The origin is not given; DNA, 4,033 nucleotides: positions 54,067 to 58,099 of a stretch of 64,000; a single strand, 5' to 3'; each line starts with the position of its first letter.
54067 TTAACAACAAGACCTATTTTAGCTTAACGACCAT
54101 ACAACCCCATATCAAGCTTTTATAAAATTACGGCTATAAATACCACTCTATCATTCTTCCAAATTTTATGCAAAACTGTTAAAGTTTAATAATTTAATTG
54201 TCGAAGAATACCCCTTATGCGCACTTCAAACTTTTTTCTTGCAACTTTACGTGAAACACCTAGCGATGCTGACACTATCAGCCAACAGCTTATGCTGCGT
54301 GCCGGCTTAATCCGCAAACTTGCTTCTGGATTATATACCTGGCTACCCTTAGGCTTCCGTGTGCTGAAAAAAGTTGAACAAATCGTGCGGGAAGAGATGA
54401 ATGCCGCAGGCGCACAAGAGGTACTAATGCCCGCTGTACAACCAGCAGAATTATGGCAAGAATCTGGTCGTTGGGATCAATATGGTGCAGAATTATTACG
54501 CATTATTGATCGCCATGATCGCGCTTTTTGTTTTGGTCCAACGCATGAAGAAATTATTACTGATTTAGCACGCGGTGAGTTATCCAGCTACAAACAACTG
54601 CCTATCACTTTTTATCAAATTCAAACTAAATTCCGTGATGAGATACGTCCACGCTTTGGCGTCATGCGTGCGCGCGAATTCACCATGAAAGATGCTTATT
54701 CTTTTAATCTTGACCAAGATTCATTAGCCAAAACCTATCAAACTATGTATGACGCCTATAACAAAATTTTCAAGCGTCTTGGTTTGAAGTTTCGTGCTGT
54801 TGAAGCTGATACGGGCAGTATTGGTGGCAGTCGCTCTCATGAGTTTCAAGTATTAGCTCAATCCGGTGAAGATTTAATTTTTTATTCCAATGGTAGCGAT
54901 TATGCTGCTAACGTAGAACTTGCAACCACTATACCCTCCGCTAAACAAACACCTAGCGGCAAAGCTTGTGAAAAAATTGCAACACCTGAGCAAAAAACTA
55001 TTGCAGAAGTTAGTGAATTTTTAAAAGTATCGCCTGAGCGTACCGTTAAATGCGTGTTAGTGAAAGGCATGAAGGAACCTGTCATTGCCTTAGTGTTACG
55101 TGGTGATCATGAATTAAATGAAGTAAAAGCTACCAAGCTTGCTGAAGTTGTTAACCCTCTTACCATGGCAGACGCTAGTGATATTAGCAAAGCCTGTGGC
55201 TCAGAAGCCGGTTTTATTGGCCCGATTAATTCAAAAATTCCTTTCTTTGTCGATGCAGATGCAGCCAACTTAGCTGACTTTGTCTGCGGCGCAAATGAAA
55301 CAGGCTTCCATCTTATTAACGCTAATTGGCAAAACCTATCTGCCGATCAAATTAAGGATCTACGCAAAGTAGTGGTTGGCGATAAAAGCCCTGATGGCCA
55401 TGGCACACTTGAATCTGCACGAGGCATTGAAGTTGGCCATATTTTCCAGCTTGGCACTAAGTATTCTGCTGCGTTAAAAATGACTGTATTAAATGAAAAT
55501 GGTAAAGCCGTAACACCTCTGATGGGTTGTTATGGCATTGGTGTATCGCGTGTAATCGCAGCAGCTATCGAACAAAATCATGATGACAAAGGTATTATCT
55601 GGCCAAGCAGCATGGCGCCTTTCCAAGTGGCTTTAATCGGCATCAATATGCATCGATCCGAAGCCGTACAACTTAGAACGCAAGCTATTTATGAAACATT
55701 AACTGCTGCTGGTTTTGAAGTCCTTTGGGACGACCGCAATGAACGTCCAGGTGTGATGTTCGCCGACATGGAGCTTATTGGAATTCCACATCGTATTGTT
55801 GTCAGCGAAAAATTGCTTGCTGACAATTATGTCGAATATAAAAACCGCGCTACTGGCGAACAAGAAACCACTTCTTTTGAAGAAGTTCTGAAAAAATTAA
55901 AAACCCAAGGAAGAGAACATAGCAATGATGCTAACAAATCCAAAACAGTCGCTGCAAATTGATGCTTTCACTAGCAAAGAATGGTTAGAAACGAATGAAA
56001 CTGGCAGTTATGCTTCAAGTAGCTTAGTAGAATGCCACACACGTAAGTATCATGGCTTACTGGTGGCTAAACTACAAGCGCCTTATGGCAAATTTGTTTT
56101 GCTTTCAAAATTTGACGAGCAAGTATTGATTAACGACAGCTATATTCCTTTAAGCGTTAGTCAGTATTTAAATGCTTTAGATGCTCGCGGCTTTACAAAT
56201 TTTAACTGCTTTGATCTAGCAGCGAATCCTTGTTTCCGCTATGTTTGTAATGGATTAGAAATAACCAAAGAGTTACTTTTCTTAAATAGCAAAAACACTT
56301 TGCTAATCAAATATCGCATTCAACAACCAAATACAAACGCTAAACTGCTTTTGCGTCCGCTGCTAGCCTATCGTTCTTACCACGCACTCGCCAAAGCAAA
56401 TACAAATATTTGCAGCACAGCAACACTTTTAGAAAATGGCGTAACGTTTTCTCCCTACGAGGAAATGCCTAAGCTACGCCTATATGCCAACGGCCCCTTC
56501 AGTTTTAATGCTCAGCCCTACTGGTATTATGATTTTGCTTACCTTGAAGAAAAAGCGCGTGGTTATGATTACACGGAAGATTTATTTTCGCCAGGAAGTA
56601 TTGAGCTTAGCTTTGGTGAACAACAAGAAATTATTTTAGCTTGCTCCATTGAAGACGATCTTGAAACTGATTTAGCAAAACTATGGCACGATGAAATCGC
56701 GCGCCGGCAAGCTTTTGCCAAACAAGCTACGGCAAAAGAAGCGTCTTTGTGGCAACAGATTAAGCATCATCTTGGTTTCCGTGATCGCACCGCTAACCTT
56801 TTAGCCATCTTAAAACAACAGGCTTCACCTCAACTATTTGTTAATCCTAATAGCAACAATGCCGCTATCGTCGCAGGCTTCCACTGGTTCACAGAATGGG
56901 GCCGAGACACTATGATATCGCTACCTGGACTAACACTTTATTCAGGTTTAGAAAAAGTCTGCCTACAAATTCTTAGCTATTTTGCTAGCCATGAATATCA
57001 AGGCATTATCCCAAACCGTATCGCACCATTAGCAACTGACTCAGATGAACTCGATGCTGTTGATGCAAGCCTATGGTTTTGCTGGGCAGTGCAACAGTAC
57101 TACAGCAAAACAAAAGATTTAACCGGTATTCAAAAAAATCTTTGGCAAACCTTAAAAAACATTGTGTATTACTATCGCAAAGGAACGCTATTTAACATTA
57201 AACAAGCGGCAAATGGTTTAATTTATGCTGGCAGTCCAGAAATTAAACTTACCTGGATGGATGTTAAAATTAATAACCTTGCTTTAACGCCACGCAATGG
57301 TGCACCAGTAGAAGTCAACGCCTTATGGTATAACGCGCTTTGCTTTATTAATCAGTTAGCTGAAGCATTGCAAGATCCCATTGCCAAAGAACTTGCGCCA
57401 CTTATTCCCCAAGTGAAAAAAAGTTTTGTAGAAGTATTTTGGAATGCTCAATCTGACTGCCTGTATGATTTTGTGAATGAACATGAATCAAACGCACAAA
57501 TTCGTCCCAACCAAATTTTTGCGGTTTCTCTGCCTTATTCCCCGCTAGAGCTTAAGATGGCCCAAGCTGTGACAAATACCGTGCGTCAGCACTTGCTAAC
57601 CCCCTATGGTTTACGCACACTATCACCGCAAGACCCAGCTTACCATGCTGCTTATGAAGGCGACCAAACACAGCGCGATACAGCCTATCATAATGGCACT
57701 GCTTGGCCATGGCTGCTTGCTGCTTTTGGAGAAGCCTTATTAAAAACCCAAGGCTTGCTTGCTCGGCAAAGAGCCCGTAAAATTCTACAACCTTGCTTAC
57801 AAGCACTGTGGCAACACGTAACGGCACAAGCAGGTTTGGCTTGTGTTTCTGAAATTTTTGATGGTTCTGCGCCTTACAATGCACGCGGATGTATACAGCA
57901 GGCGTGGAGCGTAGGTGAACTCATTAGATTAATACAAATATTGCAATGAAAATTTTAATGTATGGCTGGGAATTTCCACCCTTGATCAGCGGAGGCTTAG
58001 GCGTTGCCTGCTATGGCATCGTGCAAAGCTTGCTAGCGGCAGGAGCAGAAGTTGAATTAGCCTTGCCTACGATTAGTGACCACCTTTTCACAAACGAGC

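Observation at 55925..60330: Compact non-canonical alpha-glucan operon (debranching-enzyme-like, GT4 synthase-like, GH57) fused behind proS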

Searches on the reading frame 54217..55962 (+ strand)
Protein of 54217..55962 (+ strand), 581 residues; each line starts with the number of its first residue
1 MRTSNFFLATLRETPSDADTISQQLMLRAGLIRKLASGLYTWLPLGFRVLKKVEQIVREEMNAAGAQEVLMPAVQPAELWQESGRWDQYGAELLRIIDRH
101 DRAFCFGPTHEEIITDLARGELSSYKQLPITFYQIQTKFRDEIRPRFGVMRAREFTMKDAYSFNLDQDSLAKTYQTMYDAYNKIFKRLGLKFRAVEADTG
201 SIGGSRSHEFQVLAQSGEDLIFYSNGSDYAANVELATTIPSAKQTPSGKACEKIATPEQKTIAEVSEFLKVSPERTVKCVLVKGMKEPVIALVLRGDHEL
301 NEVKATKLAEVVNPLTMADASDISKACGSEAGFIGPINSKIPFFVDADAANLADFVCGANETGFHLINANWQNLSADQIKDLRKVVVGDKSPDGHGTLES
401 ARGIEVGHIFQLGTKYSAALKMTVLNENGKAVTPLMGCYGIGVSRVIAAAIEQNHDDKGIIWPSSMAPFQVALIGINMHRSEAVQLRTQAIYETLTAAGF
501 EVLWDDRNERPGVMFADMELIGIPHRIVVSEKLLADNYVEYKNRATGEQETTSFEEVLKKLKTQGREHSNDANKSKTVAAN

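Call 3: search_protein_families(library=pfam, proteins=[window:54217-55962:+])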
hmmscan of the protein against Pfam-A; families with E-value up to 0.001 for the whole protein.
window:54217-55962:+ (581 aa): 3 families
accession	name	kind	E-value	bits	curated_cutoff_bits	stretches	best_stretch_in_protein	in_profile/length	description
PF00587.30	tRNA-synt_2b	-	2.1e-35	122.9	29.3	1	96-454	3-179/179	tRNA synthetase class II core domain (G, H, P, S and T)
PF04073.20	tRNA_edit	-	9.3e-26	90.8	25.5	1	256-372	1-119/123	Aminoacyl-tRNA editing domain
PF03129.25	HGTP_anticodon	-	2.1e-20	73.1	21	1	470-563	1-93/94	Anticodon binding domain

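Call 4: search_protein_families(library=ncbifam, proteins=[window:54217-55962:+])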
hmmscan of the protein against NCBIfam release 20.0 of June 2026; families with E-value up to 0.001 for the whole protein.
window:54217-55962:+ (581 aa): 11 families
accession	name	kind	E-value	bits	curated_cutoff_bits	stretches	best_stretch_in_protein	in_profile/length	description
NF006625.0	PRK09194.1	equivalog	1.7e-251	836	558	1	1-561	1-558/559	proline--tRNA ligase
TIGR00409.1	proS_fam_II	equivalog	3.4e-232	772.4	306.7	1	1-563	1-567/568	proline--tRNA ligase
NF008979.1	PRK12325.1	exception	1.1e-172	574.9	550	2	1-226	1-226/437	proline--tRNA ligase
TIGR00408.1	proS_fam_I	equivalog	1.5e-41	142.9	437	2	398-568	213-384/475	proline--tRNA ligase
TIGR00418.1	thrS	equivalog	8.5e-36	124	383.65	2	34-196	188-350/565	threonine--tRNA ligase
NF003211.1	PRK04173.1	equivalog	2.7e-18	66.1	312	2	430-559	318-452/454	glycine--tRNA ligase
NF003068.0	PRK03991.1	equivalog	1.3e-16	60.1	484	2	413-566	438-593/613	threonine--tRNA ligase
TIGR00389.1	glyS_dimeric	equivalog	1.3e-14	53.7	243.3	2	427-563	423-563/565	glycine--tRNA ligase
TIGR00442.1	hisS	equivalog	1e-09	37.9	286.75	1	37-191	4-153/406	histidine--tRNA ligase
TIGR00414.1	serS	equivalog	7.1e-08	31.9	301.65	1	62-205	188-331/418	serine--tRNA ligase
TIGR00011.1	YbaK_EbsC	equivalog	6.2e-06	26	153.25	1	258-366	24-133/152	Cys-tRNA(Pro) deacylase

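Call 29: find_homologous_proteins(query=window:54217-55962:+, max_evalue=1e-20)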
Query window:54217-55962:+ (581 aa): 8000 proteins with E <= 1e-20 among 8000 candidates; the best 120 are listed.
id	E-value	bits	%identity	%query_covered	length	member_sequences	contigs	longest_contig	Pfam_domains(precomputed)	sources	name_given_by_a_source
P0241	0.0e+0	1204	91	100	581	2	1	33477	PF03129.26,PF00587.31,PF04073.21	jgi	jgi:prolyl-tRNA synthetase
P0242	2.0e-287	972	76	97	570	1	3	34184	PF03129.26,PF00587.31,PF04073.21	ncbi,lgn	-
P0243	6.6e-275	931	73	97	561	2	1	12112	PF03129.26,PF00587.31,PF04073.21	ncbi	-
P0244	8.6e-244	828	63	96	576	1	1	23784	PF03129.26,PF00587.31,PF04073.21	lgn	-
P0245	1.1e-242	824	65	97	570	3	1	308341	PF03129.26,PF00587.31,PF04073.21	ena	-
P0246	1.4e-242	824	64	97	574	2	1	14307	PF03129.26,PF00587.31,PF04073.21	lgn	-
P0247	4.7e-242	822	66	97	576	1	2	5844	PF03129.26,PF00587.31,PF04073.21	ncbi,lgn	-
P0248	2.4e-241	820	65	97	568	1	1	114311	PF03129.26,PF00587.31,PF04073.21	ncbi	ncbi:MAG: proline--tRNA ligase [Pseudomonadota bacterium]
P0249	2.4e-241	820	65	97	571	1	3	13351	PF03129.26,PF00587.31,PF04073.21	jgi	jgi:prolyl-tRNA synthetase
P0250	2.4e-241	820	64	97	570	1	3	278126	PF03129.26,PF00587.31,PF04073.21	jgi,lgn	-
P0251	3.9e-241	819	64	97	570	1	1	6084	PF03129.26,PF00587.31,PF04073.21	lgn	-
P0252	5.1e-241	819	64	97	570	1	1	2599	PF03129.26,PF00587.31,PF04073.21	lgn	-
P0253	6.1e-241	819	63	97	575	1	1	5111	PF03129.26,PF00587.31,PF04073.21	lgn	-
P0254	3.4e-240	816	65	97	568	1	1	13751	PF03129.26,PF00587.31,PF04073.21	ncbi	-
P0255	6.0e-240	815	66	97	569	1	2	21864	PF03129.26,PF00587.31,PF04073.21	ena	-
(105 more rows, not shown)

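Call 30: list_cluster_members(proteins=[P0242, P0243, P0010, P0019, P0016, P0129, P0147])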
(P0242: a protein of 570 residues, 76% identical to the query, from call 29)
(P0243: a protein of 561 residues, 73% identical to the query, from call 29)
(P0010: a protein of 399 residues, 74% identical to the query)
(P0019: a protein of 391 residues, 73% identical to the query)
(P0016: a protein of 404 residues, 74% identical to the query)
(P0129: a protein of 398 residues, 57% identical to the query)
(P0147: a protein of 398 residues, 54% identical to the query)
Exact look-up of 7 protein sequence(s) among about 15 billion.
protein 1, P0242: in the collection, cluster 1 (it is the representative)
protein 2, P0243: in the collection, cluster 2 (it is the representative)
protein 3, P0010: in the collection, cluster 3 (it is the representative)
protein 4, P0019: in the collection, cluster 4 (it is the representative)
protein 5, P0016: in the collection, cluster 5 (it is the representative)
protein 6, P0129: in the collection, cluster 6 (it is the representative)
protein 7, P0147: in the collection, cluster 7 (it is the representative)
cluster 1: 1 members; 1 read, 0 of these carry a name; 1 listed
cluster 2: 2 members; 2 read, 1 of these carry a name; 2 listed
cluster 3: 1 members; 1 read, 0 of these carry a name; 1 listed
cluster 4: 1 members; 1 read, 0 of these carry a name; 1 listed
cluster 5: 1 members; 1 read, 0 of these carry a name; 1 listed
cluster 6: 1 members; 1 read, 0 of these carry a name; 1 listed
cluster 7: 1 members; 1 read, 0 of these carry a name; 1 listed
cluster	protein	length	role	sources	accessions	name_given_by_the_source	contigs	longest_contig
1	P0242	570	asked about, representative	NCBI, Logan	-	-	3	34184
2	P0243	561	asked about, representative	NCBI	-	-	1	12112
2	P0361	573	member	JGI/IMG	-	prolyl-tRNA synthetase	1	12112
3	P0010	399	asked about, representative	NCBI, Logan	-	-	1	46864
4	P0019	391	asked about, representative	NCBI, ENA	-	-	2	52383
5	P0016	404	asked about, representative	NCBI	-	-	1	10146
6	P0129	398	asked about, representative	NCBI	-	-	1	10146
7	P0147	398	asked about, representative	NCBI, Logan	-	-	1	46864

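Call 31: find_encoding_contigs(protein=P0242, flank=10000, max_places=3)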
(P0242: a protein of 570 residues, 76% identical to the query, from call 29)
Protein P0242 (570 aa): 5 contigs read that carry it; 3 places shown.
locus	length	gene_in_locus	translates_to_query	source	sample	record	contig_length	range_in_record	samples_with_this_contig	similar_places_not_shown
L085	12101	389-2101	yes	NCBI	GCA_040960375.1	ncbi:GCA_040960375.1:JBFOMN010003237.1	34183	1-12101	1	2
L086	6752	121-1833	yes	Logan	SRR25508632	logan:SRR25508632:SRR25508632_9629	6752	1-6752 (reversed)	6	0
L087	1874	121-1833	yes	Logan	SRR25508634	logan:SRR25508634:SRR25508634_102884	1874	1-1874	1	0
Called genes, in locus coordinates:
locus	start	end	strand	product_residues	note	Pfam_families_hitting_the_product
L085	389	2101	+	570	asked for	PF00587:tRNA-synt_2b, PF04073:tRNA_edit, PF03129:HGTP_anticodon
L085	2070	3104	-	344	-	PF04632:FUSC, PF06081:ArAE_1, PF13515:FUSC_2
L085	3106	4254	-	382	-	PF01011:PQQ (faint), PF13360:PQQ_2, PF13570:Beta-prop_ACSF4, PF25292:Beta-prop_CGLA (faint), PF23727:Beta-prop_FAM234A_B (faint), PF25293:Beta-prop_EMC1_N (faint), PF13360:PQQ_2, PF13570:Beta-prop_ACSF4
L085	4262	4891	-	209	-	PF09976:TPR_21, PF13432:TPR_16 (faint)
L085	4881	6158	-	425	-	PF13393:tRNA-synt_His, PF00587:tRNA-synt_2b, PF03129:HGTP_anticodon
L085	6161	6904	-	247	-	PF12844:HTH_19 (weak), PF13413:HTH_25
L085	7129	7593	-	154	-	PF13431:TPR_17 (weak)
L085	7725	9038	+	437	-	PF01464:SLT, PF01476:LysM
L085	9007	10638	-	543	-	-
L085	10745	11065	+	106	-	PF02410:RsfS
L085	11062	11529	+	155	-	PF02590:SPOUT_MTase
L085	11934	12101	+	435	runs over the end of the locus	PF12832:MFS_1_like (weak), PF00083:Sugar_tr (faint), PF07690:MFS_1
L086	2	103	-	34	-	?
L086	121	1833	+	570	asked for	PF00587:tRNA-synt_2b, PF04073:tRNA_edit, PF03129:HGTP_anticodon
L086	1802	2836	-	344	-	PF04632:FUSC, PF06081:ArAE_1, PF13515:FUSC_2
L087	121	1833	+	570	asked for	PF00587:tRNA-synt_2b, PF04073:tRNA_edit, PF03129:HGTP_anticodon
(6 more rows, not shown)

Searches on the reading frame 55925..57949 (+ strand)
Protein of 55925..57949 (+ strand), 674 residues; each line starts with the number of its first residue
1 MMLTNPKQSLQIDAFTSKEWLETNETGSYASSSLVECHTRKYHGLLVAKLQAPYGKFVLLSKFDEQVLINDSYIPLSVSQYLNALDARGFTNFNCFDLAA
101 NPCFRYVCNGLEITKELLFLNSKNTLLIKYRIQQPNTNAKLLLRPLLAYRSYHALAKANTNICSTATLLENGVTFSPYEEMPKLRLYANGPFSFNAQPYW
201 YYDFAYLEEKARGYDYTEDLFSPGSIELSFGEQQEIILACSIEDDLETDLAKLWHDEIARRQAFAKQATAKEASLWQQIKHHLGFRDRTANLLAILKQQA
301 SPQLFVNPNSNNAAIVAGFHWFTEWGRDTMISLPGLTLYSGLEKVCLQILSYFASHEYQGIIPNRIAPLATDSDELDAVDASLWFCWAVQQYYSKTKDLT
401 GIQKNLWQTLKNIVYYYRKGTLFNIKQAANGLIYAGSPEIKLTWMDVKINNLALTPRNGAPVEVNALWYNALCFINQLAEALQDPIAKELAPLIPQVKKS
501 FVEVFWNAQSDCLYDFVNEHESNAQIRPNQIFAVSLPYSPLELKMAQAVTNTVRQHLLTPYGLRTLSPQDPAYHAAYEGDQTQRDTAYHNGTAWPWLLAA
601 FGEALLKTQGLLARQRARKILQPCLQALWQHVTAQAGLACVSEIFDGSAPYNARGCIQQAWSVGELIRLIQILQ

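Call 3: search_protein_families(library=pfam, proteins=[window:55925-57949:+])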
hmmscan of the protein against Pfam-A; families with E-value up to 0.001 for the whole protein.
window:55925-57949:+ (674 aa): 4 families
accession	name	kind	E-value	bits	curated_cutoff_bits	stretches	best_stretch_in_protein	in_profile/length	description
PF06202.20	GDE_C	-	1.3e-107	360.4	21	1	304-668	6-367/367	Amylo-alpha-1,6-glucosidase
PF12439.13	GDE_N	-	1.5e-65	221.2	27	1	18-236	1-218/219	Glycogen debranching enzyme N terminal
PF22422.2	MGH1-like_GH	-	2.3e-09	37.7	27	1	456-626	167-326/356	Mannosylglycerate hydrolase MGH1-like glycoside hydrolase domain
PF12899.13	Glyco_hydro_100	-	0.0002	20.7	23.6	0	580-626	348-387/435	Alkaline and neutral invertase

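Call 4: search_protein_families(library=ncbifam, proteins=[window:55925-57949:+])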
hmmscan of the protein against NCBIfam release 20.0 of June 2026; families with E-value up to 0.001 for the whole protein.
window:55925-57949:+ (674 aa): 2 families
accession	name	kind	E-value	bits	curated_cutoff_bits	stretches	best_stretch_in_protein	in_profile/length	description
TIGR01561.1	gde_arch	hypoth_equivalog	3.3e-121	405.9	364.15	1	19-604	1-567/569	putative glycogen debranching enzyme, archaeal type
TIGR01531.1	glyc_debranch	equivalog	1.1e-21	76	1399.55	2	428-670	1165-1440/1443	glycogen debranching enzyme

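Call 10: search_solved_structures(query=window:55925-57949:+, max_evalue=0.001, show_alignments=1)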
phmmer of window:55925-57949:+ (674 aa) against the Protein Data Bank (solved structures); distinct sequences matched with E-value up to 0.001: 8.
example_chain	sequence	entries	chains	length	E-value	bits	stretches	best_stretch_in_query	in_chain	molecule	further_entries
11tn_A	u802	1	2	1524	9.4e-12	47.5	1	300-394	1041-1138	Glycogen debranching enzyme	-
5d06_A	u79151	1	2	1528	9.5e-12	47.5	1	300-394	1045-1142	Uncharacterized protein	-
5d0f_A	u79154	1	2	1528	9.5e-12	47.5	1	300-394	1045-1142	Uncharacterized protein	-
7ekw_A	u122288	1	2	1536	9.6e-12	47.4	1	300-394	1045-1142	4-alpha-glucanotransferase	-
7eim_A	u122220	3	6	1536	9.6e-12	47.4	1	300-394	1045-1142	4-alpha-glucanotransferase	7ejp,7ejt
7ekx_A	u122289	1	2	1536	9.6e-12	47.4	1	300-394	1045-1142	4-alpha-glucanotransferase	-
7eku_A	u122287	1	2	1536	9.6e-12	47.4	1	300-394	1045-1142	4-alpha-glucanotransferase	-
8zeq_A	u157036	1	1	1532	5.5e-10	41.6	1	524-669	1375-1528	Glycogen debranching enzyme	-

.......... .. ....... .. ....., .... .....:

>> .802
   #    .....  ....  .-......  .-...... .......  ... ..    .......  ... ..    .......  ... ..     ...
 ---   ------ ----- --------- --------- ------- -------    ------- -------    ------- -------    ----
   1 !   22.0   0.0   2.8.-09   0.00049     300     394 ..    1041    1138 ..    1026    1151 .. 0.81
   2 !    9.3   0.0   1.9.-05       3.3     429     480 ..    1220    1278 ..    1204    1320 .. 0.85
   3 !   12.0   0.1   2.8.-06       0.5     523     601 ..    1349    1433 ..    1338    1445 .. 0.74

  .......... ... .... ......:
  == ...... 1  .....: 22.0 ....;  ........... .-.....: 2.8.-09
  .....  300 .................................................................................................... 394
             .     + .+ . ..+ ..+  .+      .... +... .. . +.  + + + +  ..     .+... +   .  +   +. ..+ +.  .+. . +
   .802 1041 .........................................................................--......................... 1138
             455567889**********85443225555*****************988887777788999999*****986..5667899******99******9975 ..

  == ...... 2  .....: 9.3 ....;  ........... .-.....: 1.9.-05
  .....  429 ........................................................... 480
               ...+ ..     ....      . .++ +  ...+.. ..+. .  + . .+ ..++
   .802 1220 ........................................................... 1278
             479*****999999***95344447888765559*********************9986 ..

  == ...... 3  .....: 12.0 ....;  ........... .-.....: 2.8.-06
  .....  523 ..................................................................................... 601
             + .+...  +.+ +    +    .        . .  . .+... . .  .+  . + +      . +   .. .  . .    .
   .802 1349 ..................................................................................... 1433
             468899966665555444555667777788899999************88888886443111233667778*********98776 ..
